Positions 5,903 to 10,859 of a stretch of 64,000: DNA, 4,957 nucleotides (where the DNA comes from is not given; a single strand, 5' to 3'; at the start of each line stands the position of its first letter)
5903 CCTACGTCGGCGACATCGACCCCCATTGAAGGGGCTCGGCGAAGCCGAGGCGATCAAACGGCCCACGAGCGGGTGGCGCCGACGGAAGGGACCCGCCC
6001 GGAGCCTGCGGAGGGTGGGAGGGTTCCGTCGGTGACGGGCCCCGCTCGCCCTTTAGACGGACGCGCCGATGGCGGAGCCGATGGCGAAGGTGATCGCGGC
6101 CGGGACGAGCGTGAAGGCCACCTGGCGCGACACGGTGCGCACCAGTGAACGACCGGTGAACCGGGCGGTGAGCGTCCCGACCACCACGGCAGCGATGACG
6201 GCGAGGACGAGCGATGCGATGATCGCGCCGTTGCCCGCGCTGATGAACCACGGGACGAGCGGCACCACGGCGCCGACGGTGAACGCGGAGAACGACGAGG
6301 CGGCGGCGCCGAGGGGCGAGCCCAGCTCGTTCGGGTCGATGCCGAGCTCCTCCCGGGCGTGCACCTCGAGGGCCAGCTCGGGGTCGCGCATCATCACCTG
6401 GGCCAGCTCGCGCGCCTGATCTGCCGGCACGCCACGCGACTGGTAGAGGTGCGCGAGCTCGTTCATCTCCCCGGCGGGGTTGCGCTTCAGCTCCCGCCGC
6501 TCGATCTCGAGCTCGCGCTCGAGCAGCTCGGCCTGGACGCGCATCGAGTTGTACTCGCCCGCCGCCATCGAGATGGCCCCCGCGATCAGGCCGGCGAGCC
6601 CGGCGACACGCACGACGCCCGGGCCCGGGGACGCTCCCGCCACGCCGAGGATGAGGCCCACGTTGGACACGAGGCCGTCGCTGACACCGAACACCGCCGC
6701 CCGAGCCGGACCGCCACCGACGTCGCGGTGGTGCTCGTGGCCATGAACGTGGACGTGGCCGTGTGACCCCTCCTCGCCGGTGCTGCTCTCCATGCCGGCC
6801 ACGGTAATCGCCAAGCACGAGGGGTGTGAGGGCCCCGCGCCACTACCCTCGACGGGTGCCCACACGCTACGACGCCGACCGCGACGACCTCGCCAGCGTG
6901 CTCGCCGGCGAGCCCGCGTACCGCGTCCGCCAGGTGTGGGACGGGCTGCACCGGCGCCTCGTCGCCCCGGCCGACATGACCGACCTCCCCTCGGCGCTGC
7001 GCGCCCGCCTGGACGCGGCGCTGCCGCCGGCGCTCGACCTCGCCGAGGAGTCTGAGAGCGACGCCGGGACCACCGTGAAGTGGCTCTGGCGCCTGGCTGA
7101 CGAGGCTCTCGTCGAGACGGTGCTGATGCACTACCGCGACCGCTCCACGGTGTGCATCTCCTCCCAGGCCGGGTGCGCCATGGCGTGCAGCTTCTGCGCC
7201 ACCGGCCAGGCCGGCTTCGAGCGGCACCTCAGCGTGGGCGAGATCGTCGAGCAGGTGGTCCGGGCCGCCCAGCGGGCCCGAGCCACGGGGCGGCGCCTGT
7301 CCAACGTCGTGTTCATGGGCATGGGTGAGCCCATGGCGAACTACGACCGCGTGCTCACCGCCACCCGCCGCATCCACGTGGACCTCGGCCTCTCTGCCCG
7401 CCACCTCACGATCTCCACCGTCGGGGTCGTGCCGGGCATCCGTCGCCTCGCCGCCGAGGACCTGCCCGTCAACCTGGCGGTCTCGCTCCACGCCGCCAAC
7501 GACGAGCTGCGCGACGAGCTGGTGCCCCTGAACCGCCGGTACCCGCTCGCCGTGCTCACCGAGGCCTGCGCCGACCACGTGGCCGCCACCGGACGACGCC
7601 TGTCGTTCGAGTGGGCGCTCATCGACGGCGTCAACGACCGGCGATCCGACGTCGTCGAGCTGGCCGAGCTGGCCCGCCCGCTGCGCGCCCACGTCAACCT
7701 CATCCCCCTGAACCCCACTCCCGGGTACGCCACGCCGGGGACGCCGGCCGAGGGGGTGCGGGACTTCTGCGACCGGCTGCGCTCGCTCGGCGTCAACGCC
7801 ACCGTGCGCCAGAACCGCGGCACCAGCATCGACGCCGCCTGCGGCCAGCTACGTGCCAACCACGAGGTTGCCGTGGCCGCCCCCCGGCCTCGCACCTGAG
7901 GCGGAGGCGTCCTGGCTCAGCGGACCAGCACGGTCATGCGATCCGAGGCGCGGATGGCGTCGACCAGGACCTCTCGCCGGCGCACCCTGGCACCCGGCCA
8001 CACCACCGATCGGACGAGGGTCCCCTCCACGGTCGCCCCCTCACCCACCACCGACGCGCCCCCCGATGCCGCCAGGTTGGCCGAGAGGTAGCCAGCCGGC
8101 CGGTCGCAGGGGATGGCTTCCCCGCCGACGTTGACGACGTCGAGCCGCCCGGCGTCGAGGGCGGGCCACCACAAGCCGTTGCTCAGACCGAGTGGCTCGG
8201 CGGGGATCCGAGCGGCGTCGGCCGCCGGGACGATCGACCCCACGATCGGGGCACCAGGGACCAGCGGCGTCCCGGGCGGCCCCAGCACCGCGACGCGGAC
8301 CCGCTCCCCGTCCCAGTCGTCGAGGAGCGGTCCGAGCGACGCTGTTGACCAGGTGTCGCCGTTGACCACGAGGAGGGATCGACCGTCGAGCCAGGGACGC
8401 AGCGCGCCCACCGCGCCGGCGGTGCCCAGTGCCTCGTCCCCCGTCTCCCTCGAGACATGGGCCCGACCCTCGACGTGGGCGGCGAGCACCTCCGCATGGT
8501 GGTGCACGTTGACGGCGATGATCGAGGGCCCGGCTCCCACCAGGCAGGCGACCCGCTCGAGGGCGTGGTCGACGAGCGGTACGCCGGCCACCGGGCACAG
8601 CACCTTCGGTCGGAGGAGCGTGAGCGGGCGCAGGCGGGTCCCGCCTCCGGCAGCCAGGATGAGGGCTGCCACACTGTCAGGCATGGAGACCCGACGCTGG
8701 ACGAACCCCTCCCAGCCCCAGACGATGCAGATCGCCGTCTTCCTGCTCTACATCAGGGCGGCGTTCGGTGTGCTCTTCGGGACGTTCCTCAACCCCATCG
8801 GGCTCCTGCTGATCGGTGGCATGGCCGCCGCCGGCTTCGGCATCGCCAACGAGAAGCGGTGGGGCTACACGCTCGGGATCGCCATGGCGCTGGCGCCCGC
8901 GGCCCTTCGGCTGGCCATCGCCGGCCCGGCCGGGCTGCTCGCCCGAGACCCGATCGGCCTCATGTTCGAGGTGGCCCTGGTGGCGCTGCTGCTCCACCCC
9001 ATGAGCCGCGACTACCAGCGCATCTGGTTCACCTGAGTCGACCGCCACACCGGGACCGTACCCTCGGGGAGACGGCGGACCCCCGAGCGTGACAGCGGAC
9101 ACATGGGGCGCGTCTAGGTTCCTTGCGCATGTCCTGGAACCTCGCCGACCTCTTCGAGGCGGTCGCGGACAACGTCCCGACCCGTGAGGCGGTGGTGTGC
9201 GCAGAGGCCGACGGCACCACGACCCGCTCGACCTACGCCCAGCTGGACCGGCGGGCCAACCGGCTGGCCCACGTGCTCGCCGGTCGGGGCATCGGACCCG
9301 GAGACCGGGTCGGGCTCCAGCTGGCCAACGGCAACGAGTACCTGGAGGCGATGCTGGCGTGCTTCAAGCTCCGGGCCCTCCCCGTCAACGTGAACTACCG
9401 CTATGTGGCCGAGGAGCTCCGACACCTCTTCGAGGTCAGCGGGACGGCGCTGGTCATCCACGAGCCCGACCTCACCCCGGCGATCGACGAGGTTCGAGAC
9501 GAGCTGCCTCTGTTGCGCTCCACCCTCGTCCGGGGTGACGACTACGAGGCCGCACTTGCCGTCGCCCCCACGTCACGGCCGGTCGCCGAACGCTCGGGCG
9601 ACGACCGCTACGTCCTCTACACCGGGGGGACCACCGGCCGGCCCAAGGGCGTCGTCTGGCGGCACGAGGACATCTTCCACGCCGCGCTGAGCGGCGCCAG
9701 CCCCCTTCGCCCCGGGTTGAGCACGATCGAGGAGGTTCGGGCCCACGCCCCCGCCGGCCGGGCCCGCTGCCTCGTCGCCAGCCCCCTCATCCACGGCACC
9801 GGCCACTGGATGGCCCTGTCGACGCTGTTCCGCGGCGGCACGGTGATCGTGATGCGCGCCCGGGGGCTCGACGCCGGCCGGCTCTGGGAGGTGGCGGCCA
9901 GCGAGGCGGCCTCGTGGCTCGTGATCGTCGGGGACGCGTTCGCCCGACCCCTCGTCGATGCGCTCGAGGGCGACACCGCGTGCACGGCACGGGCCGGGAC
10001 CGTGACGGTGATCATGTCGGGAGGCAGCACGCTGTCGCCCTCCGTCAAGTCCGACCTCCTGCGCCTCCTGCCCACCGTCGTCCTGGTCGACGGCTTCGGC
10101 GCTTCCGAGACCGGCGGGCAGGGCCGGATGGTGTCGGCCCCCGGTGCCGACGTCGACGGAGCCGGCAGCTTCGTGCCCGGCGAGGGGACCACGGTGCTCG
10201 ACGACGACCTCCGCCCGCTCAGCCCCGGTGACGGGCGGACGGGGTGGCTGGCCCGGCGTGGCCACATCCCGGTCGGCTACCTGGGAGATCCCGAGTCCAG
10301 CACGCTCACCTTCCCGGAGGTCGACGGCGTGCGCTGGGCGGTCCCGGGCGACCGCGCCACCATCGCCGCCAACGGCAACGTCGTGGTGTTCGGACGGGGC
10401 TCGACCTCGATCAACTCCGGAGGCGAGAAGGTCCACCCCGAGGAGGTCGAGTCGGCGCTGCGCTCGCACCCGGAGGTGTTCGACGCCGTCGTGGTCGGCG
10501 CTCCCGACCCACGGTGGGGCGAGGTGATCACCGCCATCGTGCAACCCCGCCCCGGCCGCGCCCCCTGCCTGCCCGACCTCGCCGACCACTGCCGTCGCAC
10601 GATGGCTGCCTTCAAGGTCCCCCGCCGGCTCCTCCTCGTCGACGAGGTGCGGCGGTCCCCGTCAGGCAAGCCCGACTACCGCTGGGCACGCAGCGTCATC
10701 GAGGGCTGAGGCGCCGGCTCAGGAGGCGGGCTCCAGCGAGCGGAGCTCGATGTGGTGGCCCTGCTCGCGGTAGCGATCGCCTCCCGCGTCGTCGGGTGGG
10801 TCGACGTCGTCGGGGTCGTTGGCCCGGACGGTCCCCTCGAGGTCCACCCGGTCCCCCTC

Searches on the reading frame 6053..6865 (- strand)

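Call 61: search_protein_families(library=pfam, proteins=[window:6053-6865:-], max_evalue=0.00001)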
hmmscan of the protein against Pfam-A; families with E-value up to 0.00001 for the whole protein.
window:6053-6865:- (270 aa): 1 family
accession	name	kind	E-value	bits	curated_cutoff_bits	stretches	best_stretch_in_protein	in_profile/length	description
PF01988.24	VIT1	-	1.6e-62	211.6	28.1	1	55-264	2-214/214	VIT family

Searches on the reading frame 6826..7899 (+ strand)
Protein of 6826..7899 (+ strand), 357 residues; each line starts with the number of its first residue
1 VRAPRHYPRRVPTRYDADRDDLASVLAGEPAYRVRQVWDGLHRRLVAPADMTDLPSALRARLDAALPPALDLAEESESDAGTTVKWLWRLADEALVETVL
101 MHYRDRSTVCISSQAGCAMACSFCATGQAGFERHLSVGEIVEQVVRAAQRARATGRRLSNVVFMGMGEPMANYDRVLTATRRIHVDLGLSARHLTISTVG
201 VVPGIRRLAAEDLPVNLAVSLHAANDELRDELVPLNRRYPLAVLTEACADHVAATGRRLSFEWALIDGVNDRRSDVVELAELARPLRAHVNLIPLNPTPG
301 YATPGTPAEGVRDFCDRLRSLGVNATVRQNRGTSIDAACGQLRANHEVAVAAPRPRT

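Call 61: search_protein_families(library=pfam, proteins=[window:6826-7899:+], max_evalue=0.00001)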
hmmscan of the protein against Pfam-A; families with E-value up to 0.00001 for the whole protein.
window:6826-7899:+ (357 aa): 1 family
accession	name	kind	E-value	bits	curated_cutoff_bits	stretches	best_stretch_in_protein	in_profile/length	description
PF04055.27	Radical_SAM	-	2.6e-13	50.9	29.5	1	112-276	2-162/166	Radical SAM superfamily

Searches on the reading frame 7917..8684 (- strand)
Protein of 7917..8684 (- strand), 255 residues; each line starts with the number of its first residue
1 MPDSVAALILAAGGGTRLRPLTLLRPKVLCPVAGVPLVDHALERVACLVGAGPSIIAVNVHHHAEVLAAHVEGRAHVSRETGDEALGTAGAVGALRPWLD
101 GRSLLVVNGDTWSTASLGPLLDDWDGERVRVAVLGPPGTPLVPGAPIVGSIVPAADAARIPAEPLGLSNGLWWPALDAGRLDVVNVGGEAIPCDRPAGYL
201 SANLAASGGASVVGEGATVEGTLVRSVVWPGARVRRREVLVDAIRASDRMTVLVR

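Call 61: search_protein_families(library=pfam, proteins=[window:7917-8684:-], max_evalue=0.00001)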
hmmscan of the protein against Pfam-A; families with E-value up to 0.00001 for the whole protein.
window:7917-8684:- (255 aa): 2 families
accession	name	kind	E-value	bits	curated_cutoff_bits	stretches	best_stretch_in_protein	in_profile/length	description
PF00483.29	NTP_transferase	-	2e-12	47.7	21.2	1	7-123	2-123/245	Nucleotidyl transferase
PF12804.13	NTP_transf_3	-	8.5e-09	36.2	27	1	7-141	1-128/160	MobA-like NTP transferase domain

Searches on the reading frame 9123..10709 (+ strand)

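Call 61: search_protein_families(library=pfam, proteins=[window:9123-10709:+], max_evalue=0.00001)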
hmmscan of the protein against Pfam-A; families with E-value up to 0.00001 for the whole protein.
window:9123-10709:+ (528 aa): 2 families
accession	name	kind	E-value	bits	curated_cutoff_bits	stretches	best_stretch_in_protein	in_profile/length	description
PF00501.34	AMP-binding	-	7.7e-61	206.4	29.9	1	11-380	1-376/384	AMP-binding enzyme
PF13193.12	AMP-binding_C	-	6e-18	66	24.5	1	441-516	1-76/76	AMP-binding enzyme C-terminal domain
